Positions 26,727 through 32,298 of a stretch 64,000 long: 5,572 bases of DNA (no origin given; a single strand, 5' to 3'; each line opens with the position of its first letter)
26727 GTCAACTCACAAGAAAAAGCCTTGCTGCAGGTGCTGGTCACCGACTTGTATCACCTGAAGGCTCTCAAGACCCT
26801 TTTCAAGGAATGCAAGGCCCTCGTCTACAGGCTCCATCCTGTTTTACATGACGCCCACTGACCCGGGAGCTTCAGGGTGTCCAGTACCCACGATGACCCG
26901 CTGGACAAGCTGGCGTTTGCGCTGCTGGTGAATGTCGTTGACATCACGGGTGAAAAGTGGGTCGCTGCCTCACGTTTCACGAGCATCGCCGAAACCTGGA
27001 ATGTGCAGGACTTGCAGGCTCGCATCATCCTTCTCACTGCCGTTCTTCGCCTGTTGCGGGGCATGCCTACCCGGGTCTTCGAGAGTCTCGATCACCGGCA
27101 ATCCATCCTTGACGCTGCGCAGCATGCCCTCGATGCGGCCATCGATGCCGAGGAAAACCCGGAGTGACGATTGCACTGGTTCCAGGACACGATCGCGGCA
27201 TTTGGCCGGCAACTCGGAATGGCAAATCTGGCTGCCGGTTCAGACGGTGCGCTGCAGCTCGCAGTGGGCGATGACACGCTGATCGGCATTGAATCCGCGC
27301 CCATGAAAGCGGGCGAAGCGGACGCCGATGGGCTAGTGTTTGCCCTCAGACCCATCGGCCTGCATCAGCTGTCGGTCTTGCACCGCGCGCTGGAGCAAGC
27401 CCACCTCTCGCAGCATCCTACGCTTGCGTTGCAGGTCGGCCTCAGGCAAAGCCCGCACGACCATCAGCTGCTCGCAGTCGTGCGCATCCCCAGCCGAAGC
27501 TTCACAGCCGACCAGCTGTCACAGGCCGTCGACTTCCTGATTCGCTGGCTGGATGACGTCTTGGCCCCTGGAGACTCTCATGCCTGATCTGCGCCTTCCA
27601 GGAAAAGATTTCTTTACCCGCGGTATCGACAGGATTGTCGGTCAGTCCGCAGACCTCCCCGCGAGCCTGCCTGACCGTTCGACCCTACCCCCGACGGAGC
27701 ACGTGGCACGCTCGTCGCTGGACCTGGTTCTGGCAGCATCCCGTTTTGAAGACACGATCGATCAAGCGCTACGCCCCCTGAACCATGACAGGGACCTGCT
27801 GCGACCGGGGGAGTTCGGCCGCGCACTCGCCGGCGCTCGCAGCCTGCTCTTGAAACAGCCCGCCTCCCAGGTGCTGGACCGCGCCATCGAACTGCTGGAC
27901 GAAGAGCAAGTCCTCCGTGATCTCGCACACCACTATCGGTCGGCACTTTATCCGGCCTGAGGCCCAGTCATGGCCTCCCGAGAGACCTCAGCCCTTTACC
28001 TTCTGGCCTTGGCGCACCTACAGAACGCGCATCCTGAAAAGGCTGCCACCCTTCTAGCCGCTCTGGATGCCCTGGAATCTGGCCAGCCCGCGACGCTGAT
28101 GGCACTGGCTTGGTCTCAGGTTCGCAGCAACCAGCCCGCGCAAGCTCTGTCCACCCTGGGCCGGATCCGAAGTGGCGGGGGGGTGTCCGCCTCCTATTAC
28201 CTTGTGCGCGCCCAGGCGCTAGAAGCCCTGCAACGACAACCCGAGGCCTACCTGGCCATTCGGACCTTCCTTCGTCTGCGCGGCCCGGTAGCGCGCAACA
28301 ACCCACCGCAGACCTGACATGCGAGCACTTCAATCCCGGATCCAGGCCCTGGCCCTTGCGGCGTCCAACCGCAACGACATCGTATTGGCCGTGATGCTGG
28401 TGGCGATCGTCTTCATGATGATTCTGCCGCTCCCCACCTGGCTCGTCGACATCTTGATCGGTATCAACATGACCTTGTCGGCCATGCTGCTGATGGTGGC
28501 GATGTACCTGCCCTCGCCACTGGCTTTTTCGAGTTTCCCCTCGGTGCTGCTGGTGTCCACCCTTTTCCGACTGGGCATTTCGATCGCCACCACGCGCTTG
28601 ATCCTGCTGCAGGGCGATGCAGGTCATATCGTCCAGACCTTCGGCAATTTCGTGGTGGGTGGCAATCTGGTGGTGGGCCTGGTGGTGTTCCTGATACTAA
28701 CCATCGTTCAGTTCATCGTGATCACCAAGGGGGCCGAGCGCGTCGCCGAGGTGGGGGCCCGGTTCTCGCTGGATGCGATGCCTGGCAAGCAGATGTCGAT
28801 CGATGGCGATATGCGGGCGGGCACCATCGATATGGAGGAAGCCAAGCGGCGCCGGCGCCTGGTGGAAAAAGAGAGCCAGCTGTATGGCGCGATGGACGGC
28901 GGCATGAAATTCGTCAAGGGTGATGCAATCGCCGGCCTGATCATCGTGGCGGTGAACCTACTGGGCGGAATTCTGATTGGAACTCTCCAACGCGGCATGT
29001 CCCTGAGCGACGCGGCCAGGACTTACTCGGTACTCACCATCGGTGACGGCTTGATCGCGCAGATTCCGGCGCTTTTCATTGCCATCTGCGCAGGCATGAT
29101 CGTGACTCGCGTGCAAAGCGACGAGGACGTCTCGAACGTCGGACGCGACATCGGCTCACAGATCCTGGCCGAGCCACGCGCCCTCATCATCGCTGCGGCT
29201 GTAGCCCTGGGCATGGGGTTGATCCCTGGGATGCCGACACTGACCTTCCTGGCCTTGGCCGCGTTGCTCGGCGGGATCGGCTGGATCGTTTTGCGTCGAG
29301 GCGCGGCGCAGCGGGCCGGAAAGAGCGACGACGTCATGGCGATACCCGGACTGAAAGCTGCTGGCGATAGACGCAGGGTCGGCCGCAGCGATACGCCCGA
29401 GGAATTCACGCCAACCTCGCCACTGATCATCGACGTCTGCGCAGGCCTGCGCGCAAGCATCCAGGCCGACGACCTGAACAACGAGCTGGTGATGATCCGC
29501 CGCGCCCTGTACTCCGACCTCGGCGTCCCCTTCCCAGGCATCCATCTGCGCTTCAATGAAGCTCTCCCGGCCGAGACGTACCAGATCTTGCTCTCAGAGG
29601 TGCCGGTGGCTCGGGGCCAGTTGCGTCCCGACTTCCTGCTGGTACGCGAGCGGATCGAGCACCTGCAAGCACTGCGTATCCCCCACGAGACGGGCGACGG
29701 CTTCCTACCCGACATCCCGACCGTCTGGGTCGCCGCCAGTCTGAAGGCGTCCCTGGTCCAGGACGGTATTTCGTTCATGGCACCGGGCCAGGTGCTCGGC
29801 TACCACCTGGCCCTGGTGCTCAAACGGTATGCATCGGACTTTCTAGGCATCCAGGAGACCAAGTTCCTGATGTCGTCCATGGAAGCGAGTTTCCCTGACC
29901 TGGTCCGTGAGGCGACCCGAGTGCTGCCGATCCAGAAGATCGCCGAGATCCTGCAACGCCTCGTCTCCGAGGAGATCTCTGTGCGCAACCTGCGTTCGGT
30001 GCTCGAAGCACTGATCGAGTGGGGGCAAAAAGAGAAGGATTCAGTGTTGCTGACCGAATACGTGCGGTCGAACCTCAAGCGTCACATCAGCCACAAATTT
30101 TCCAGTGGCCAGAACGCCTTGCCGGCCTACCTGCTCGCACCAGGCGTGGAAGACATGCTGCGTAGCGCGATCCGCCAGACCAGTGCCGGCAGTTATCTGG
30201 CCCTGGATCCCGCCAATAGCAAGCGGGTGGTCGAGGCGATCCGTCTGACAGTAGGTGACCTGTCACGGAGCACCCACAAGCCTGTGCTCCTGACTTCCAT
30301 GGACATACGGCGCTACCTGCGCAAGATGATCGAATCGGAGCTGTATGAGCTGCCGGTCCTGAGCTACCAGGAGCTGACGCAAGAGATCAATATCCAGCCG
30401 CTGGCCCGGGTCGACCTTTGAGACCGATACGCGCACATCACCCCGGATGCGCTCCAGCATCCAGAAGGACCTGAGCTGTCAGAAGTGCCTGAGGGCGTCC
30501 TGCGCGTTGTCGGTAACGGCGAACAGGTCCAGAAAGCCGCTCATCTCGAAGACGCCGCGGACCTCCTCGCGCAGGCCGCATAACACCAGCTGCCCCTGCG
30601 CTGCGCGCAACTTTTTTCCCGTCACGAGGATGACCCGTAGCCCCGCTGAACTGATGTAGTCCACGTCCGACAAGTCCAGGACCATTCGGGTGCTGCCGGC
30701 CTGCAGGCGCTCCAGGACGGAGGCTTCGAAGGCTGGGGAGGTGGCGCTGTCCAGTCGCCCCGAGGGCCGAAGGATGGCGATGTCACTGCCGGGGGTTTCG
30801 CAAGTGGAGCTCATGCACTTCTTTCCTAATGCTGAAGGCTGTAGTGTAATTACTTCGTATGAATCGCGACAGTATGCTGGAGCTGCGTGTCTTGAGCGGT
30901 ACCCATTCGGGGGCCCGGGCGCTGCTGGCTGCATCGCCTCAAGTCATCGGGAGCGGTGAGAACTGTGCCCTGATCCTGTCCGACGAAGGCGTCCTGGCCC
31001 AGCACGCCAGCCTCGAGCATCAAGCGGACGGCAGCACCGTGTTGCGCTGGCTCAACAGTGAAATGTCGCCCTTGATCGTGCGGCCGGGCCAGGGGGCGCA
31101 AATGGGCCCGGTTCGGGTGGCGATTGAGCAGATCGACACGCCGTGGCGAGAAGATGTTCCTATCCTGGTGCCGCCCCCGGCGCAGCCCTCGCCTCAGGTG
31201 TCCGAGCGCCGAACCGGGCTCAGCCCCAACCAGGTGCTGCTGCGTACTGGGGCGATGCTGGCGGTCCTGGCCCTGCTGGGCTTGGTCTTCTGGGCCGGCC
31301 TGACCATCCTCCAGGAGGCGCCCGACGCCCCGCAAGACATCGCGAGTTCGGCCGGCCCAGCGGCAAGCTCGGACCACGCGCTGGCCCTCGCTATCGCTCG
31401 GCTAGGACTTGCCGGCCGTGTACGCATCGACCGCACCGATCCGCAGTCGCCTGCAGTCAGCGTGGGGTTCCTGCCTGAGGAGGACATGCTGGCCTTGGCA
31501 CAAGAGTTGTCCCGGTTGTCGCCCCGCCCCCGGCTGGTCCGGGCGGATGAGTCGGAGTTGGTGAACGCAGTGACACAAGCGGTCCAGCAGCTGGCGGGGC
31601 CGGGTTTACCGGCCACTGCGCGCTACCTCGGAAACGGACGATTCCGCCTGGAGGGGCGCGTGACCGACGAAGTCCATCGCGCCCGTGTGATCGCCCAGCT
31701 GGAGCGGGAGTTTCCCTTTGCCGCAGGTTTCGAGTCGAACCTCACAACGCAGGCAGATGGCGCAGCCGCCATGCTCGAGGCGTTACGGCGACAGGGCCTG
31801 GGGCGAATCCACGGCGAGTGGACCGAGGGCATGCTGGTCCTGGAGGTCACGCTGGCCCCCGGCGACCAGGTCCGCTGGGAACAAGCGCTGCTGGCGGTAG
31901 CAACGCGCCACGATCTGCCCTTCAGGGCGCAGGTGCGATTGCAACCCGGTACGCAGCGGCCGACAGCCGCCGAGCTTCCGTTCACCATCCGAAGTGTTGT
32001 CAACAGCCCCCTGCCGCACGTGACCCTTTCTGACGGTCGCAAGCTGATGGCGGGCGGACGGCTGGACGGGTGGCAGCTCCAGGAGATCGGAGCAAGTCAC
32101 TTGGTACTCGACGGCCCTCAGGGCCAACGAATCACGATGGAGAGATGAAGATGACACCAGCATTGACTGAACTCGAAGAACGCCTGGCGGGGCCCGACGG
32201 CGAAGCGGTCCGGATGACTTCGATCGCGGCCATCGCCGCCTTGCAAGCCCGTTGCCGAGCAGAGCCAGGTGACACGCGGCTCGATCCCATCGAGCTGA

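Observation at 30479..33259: Partner-switching kinase and STAS antagonist split across the structural operon, with no phosphatase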

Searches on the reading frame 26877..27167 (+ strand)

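Call 11: search_protein_families(library=pfam, proteins=[window:26877-27167:+], max_evalue=0.01)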
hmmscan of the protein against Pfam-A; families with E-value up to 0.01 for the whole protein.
window:26877-27167:+ (96 aa): 1 family
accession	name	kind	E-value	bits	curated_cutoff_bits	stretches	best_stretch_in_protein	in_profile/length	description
PF09059.15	TyeA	-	1.5e-21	76.7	21.1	1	16-93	3-80/81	TyeA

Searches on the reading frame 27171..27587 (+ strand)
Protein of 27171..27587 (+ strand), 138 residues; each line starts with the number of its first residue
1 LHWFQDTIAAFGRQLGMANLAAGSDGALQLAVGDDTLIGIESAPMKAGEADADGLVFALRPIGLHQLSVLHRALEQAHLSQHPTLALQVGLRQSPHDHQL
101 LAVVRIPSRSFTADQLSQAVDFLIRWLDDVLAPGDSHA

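Call 4: search_protein_families(library=pfam, proteins=[window:27171-27587:+], max_evalue=0.01)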
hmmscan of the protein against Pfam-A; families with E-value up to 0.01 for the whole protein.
window:27171-27587:+ (138 aa): 2 families
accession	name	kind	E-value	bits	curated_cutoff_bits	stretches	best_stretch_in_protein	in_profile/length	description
PF21665.2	Type_III_SycN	-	1.2e-05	25.6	27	1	3-131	1-119/119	Type III secretory system chaperone SycN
PF05932.18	CesT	-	0.0026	18.3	22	0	8-124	3-112/119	Tir chaperone protein (CesT) family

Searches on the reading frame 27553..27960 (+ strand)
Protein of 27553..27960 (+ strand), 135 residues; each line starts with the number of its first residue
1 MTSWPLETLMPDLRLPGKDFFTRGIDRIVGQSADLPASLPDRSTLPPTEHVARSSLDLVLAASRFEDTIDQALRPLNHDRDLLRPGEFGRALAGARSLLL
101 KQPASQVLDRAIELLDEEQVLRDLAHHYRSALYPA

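Call 4: search_protein_families(library=pfam, proteins=[window:27553-27960:+], max_evalue=0.01)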
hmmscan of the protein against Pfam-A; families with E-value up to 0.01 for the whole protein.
window:27553-27960:+ (135 aa): 1 family
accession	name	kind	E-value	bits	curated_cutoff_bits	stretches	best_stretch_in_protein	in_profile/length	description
PF09474.15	Type_III_YscX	-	7.9e-24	84.7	25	1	21-133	3-118/119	Type III secretion system YscX (type_III_YscX)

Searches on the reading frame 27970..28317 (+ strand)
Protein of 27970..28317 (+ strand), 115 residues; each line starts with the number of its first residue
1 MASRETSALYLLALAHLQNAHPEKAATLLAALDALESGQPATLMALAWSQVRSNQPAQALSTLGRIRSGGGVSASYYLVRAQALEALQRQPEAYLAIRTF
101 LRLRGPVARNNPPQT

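Call 4: search_protein_families(library=pfam, proteins=[window:27970-28317:+], max_evalue=0.01)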
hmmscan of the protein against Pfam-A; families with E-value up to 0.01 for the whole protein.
window:27970-28317:+ (115 aa): 6 families
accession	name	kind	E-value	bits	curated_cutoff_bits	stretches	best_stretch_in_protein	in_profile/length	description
PF12895.13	ANAPC3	-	2.4e-06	28.2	27.2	0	36-97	19-79/82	Anaphase-promoting complex, cyclosome, subunit 3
PF13432.12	TPR_16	-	6.3e-05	23.8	32.7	1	45-98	2-55/65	Tetratricopeptide repeat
PF14559.12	TPR_19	-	0.00021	22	25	1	17-82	2-67/68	Tetratricopeptide repeat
PF13428.12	TPR_14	-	0.0004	21.2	23.5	0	8-47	3-42/44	Tetratricopeptide repeat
PF07719.23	TPR_2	-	0.0006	20.2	27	0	8-29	3-24/34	Tetratricopeptide repeat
PF13174.12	TPR_6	-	0.0008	20.3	26.3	0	43-67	3-27/33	Tetratricopeptide repeat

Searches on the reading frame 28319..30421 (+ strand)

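Call 4: search_protein_families(library=pfam, proteins=[window:28319-30421:+], max_evalue=0.01)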
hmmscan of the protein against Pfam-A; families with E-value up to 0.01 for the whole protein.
window:28319-30421:+ (700 aa): 1 family
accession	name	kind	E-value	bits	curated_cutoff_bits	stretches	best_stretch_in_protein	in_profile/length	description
PF00771.25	FHIPEP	-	2.5e-234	780.1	29.1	1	30-690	1-656/657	FHIPEP family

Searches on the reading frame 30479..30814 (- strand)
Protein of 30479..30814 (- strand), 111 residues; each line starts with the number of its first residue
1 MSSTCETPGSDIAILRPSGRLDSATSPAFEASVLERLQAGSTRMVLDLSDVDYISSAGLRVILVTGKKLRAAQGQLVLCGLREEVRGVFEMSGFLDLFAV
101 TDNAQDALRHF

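Call 4: search_protein_families(library=pfam, proteins=[window:30479-30814:-], max_evalue=0.01)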
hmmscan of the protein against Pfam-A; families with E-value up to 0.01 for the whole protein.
window:30479-30814:- (111 aa): 2 families
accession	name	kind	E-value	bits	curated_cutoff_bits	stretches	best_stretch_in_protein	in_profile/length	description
PF01740.26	STAS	-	4.7e-23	81.4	22.6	1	11-107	9-106/106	STAS domain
PF13466.11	STAS_2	-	3.9e-14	53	29.2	1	18-94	4-79/80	STAS domain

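Call 66: search_solved_structures(query=window:30479-30814:-, max_evalue=0.001, show_alignments=2)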
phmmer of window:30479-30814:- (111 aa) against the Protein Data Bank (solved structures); distinct sequences matched with E-value up to 0.001: 9.
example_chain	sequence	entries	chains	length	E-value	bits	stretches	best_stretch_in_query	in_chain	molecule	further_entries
4hyl_A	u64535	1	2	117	1.8e-18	69.7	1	12-109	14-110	Stage II sporulation protein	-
1th8_B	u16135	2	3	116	2.9e-11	46.5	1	10-109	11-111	Anti-sigma F factor antagonist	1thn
1auz_A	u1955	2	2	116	7.5e-11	45.2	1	12-108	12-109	SPOIIAA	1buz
1tid_B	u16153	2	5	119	8.6e-11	45.1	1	10-109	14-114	Anti-sigma F factor antagonist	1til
1sbo_A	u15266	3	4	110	3.1e-08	36.8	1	10-107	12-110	Putative anti-sigma factor antagonist TM1442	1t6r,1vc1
8ih8_A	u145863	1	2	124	1.7e-06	31.2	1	10-72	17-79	Anti-sigma-F factor antagonist RsfB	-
4qtp_A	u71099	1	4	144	2.2e-06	30.9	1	11-107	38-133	Anti-sigma factor antagonist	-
6m36_B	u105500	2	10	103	3.5e-05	27.1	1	16-100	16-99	Anti-sigma-B factor antagonist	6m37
2ka5_A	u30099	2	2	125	0.00043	23.6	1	10-108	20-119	Putative anti-sigma factor antagonist TM_1081 | Putative anti-sigma factor antagonist TM1081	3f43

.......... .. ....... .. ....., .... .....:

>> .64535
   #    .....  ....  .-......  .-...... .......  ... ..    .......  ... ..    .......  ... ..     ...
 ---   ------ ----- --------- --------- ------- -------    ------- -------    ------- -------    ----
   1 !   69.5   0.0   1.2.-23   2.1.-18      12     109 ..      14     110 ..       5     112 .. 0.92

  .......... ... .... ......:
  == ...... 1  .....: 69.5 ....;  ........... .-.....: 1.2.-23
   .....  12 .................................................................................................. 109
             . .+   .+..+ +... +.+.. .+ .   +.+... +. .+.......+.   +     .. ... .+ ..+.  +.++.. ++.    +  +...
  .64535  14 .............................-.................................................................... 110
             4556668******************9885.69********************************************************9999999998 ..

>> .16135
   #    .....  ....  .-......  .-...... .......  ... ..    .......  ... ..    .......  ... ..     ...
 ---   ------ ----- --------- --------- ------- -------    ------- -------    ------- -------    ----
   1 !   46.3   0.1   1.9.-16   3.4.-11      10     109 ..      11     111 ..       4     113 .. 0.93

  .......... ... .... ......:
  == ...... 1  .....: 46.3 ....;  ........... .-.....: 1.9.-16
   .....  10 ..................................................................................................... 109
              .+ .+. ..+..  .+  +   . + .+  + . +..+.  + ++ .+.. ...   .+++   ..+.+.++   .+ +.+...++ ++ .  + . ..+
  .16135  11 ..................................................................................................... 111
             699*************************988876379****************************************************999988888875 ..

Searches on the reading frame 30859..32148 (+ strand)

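Call 4: search_protein_families(library=pfam, proteins=[window:30859-32148:+], max_evalue=0.01)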
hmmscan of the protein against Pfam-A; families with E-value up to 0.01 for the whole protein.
window:30859-32148:+ (429 aa): 2 families
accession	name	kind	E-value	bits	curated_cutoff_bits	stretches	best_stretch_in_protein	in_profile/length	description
PF16697.10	Yop-YscD_cpl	-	1.5e-09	38.4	33.2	1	10-69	1-67/94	Inner membrane component of T3SS, cytoplasmic domain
PF23893.1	Y4YQ_C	-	0.00034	20.8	27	1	377-417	3-44/53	Uncharacterised protein Y4YQ C-terminal domain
